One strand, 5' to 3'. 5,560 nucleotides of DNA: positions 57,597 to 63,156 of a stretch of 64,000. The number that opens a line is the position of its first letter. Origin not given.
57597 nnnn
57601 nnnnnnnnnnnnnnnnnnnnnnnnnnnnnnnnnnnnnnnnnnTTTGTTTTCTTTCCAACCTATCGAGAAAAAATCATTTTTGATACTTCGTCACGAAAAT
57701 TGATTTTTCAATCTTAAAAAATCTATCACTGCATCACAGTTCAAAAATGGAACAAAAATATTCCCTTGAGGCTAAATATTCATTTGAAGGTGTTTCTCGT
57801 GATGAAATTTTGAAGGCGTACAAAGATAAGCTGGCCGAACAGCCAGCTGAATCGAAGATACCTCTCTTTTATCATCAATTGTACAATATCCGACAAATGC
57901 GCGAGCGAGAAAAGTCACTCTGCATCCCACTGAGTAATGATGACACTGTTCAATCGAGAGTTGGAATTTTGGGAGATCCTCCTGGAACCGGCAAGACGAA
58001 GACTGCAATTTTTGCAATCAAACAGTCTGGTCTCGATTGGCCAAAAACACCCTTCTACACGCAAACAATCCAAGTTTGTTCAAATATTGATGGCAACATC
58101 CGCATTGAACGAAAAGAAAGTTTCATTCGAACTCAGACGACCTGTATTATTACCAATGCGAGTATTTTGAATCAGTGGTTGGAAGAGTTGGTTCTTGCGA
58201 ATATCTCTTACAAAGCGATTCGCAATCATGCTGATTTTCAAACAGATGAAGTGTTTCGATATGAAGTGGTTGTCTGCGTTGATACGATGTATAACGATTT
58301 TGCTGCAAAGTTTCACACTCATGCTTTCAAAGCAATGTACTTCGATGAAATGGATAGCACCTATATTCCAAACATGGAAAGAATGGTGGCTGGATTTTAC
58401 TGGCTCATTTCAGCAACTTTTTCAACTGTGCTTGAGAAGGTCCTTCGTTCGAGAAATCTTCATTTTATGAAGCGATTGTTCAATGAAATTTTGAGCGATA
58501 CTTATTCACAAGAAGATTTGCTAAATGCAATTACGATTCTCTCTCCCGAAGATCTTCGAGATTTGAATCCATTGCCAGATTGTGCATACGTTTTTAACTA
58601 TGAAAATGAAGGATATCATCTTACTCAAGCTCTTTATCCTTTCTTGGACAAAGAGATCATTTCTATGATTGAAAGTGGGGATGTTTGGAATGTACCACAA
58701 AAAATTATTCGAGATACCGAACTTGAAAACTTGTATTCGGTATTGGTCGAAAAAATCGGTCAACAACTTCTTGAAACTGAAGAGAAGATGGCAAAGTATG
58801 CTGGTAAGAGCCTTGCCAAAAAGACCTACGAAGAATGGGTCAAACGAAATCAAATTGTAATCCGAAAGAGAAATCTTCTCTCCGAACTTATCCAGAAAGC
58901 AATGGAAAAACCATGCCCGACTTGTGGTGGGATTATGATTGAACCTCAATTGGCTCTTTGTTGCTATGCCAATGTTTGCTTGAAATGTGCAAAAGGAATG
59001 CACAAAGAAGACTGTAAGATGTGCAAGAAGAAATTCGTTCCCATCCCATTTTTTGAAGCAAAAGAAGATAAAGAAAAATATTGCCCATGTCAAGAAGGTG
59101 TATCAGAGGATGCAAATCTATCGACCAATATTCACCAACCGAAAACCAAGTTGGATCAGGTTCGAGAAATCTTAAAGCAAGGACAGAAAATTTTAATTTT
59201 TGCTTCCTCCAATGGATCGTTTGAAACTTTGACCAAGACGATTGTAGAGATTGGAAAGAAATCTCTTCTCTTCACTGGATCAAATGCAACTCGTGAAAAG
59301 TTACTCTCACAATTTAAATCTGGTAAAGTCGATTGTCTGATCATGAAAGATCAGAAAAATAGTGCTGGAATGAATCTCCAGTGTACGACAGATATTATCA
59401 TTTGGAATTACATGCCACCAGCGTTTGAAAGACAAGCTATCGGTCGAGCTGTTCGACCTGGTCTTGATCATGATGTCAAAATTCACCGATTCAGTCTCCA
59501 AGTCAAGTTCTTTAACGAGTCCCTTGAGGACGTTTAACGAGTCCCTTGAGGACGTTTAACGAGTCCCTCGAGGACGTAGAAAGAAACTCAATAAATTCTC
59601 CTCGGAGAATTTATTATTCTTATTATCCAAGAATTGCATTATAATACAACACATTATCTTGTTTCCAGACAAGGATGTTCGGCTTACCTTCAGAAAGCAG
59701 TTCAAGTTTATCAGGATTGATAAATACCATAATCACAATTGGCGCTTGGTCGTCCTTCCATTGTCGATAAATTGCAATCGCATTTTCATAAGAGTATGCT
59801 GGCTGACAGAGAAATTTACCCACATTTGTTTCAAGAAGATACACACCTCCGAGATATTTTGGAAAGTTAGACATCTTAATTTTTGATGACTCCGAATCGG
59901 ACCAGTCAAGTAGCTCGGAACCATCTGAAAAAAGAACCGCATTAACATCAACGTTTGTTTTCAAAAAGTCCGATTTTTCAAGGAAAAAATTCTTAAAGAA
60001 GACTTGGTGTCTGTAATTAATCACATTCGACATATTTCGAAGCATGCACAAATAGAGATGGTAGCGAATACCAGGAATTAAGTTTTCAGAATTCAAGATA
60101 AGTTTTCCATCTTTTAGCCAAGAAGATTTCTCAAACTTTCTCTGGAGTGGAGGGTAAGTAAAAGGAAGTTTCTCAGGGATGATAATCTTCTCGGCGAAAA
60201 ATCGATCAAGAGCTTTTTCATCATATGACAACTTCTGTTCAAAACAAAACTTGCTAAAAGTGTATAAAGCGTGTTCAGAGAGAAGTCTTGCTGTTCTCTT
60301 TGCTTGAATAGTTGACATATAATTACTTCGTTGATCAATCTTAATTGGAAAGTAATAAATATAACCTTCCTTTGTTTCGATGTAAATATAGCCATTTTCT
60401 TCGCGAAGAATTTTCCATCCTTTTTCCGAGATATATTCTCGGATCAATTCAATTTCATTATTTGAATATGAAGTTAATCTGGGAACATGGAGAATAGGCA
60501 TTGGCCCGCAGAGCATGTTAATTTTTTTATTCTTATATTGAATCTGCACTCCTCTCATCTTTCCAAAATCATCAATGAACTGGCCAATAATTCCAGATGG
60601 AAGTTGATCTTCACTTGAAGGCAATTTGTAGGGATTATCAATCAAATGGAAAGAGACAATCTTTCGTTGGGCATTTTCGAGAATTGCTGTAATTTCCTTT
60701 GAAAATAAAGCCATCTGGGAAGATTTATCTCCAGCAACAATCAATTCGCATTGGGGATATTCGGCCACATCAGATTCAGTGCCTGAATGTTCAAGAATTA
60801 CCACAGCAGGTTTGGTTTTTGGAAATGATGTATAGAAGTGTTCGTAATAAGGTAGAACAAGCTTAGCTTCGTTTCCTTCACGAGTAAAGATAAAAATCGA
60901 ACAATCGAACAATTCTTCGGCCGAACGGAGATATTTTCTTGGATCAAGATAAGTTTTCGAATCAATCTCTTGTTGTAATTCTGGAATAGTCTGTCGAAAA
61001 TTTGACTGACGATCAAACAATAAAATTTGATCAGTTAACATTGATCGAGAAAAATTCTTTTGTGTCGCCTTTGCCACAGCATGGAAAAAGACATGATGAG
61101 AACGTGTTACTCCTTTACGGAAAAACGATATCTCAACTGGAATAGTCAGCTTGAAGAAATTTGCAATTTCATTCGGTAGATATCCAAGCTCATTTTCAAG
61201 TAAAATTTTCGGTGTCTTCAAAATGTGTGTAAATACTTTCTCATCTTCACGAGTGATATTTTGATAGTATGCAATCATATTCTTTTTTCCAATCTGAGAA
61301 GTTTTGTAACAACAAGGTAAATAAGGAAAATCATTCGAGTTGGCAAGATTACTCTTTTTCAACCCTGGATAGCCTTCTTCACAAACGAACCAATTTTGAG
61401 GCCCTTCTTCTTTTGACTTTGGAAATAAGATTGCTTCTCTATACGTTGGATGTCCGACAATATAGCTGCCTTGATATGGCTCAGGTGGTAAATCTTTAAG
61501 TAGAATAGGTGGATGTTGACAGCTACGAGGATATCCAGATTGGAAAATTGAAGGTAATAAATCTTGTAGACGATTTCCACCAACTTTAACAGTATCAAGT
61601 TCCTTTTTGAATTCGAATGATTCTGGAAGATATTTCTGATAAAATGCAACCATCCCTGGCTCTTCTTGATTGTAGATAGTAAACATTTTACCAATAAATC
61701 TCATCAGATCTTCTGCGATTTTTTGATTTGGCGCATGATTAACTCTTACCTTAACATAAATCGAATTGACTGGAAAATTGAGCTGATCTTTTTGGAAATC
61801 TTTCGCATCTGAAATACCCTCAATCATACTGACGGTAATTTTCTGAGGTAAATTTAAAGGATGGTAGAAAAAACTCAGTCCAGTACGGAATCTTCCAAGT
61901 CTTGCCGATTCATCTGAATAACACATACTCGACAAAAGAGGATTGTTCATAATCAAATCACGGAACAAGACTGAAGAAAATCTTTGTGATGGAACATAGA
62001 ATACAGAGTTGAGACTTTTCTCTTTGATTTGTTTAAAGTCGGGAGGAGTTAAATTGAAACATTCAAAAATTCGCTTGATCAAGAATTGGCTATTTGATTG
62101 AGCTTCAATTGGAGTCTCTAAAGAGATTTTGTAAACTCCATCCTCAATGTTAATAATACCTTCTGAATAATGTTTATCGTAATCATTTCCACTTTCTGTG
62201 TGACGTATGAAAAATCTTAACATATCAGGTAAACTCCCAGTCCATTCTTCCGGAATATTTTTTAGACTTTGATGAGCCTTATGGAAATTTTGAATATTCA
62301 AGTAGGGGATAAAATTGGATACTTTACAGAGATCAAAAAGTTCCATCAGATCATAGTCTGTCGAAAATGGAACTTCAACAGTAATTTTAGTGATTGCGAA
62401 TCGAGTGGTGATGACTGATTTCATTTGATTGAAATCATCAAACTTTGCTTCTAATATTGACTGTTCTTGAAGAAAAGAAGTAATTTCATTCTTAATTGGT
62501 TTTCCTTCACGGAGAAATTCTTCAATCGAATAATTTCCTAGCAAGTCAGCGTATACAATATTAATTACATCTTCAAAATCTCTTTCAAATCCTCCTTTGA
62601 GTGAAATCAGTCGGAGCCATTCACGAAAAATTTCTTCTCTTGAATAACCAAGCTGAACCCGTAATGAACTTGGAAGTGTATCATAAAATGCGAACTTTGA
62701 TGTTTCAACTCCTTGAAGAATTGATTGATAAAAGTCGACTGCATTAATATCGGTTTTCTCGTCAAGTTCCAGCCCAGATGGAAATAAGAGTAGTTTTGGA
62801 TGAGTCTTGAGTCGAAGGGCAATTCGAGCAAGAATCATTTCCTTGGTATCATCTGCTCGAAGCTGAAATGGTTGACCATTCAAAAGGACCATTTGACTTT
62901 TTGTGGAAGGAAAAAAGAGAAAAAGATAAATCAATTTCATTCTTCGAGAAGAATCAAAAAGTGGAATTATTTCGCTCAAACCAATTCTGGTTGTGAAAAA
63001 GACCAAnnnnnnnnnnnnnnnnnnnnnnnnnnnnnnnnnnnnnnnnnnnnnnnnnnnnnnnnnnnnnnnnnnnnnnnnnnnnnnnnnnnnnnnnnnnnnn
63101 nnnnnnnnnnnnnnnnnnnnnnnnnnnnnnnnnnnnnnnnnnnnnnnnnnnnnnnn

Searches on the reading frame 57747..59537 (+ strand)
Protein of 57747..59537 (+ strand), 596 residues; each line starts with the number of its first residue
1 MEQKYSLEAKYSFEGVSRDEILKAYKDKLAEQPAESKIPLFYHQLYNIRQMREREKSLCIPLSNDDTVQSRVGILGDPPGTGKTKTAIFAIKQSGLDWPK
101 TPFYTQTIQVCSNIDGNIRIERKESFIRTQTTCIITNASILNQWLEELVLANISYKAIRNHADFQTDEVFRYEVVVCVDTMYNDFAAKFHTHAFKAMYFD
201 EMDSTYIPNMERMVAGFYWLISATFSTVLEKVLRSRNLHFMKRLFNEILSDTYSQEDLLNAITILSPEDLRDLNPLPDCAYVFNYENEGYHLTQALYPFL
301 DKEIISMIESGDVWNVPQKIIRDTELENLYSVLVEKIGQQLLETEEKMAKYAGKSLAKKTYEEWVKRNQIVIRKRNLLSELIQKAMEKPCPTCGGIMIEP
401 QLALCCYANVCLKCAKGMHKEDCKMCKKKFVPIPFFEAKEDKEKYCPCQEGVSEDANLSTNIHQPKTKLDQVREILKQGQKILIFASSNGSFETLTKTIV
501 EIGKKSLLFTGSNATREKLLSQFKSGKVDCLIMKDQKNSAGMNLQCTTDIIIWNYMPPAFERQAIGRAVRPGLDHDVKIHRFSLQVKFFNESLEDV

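Call 3: search_protein_families(library=pfam, proteins=[window:57747-59537:+], max_evalue=0.01)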
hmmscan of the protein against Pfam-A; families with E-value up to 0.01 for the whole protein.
window:57747-59537:+ (596 aa): 2 families
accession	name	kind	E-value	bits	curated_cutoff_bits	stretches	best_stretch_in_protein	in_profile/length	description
PF00271.37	Helicase_C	-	6.4e-08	33.3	23.5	1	468-572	2-110/110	Helicase conserved C-terminal domain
PF00176.29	SNF2-rel_dom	-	0.0052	16.4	24.9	0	45-148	3-70/290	SNF2-related domain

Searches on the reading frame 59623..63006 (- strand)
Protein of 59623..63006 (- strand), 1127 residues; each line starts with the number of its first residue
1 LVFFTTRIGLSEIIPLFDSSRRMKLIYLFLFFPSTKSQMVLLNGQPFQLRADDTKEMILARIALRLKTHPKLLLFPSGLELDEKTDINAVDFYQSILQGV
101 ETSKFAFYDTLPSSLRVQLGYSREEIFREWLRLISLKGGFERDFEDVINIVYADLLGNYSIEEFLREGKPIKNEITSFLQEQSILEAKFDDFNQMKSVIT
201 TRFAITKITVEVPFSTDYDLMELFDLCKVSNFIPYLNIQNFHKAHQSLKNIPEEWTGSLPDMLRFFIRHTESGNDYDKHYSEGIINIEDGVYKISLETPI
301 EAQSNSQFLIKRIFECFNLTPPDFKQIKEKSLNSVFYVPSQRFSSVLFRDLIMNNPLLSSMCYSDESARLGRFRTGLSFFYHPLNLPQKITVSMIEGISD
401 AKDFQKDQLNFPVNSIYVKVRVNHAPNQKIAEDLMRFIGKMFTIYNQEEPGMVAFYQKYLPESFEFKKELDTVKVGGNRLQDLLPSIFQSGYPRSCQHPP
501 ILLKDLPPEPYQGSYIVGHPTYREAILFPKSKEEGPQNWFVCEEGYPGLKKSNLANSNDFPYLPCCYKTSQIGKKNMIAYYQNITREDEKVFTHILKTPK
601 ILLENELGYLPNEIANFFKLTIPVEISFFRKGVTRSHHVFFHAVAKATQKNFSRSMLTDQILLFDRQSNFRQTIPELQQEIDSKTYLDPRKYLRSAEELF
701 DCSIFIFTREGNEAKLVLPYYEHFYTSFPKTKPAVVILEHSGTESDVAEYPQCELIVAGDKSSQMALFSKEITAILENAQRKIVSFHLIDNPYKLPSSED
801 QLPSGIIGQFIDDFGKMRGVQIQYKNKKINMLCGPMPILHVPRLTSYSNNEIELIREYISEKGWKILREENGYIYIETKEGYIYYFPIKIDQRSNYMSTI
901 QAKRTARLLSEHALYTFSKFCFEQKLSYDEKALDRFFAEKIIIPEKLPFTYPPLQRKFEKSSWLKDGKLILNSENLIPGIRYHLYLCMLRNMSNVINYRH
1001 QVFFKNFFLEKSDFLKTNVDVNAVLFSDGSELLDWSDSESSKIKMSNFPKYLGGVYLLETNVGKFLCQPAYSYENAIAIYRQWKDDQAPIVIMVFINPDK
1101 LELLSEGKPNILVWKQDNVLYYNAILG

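Call 3: search_protein_families(library=pfam, proteins=[window:59623-63006:-], max_evalue=0.01)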
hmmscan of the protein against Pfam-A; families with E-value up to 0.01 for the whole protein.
window:59623-63006:- (1127 aa): 1 family
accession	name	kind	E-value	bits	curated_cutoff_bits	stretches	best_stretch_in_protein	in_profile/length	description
PF19061.5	DUF5757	-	5.4e-15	55.9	25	1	485-577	1-91/96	Family of unknown function (DUF5757)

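Call 94: find_encoding_contigs(protein=window:59623-62892:-, flank=10000, max_places=4)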
Protein window:59623-62892:- (1089 aa): no gene with exactly this product is on record in the collection.
